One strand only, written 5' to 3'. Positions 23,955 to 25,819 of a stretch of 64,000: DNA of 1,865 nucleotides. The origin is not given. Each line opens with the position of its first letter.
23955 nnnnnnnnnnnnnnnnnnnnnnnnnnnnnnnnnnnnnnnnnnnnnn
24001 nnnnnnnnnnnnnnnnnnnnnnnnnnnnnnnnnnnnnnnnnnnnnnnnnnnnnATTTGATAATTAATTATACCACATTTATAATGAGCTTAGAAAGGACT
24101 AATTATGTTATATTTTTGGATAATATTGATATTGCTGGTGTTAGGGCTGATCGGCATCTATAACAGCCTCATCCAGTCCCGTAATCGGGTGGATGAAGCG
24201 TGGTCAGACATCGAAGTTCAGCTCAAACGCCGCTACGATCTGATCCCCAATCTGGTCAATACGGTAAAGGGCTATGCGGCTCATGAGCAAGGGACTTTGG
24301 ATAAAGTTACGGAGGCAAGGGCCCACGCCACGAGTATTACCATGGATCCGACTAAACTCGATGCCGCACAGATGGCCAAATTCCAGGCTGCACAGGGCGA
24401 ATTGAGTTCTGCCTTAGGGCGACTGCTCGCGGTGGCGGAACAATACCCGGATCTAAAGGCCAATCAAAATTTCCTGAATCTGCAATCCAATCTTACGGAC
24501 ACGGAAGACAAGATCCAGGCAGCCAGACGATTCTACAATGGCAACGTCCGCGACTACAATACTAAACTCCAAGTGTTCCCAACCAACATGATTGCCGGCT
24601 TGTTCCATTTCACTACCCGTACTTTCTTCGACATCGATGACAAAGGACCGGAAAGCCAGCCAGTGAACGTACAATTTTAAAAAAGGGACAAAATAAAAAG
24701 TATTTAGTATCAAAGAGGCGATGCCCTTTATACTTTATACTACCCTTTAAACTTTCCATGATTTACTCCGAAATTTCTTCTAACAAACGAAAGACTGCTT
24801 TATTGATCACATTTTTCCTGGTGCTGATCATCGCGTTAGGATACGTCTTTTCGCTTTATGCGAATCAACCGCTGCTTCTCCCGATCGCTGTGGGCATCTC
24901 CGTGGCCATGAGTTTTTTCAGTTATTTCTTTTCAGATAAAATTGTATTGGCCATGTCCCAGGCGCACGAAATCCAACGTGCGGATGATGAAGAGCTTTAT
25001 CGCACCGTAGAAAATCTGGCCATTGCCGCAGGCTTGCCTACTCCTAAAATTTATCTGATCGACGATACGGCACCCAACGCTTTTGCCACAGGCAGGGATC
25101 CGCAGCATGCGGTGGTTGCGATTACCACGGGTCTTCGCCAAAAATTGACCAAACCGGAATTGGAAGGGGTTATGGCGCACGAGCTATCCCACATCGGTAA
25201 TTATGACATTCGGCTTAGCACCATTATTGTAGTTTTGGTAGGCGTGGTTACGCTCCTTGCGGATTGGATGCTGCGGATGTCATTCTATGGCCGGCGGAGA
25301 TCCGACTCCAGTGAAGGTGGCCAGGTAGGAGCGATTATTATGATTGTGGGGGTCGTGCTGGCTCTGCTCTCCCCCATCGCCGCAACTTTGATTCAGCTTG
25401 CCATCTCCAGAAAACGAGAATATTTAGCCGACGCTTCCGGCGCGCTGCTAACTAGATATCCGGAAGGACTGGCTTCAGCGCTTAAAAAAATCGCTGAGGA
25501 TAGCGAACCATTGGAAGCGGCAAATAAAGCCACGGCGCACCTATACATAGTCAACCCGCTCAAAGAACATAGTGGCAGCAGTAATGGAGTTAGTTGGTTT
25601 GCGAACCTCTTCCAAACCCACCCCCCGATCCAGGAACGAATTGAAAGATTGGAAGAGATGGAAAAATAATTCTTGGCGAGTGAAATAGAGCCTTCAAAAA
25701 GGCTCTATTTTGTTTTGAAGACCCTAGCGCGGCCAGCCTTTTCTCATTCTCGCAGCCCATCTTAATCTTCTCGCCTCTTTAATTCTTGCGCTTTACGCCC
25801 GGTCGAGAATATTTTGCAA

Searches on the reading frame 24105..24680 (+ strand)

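Call 89: search_protein_families(library=pfam, proteins=[window:24105-24680:+], max_evalue=0.001)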
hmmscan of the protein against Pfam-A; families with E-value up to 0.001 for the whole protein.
window:24105-24680:+ (191 aa): 1 family
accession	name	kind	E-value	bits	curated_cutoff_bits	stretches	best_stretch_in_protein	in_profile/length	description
PF04011.17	LemA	-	5.2e-62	208.5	26.2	1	32-191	1-149/149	LemA family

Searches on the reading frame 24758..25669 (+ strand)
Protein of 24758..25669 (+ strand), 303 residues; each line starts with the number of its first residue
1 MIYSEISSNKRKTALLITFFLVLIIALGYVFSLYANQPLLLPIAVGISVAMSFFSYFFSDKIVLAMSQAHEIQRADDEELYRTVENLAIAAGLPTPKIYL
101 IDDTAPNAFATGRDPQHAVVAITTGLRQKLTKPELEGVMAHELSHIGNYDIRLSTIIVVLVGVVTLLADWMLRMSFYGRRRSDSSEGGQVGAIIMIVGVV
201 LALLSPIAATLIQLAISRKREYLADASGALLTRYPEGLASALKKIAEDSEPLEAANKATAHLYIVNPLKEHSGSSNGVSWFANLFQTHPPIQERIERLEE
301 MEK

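Call 89: search_protein_families(library=pfam, proteins=[window:24758-25669:+], max_evalue=0.001)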
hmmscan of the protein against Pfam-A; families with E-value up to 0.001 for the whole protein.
window:24758-25669:+ (303 aa): 1 family
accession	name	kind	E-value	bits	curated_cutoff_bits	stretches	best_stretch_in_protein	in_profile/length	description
PF01435.24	Peptidase_M48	-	3.9e-34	118.5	20.3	1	76-301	3-185/186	Peptidase family M48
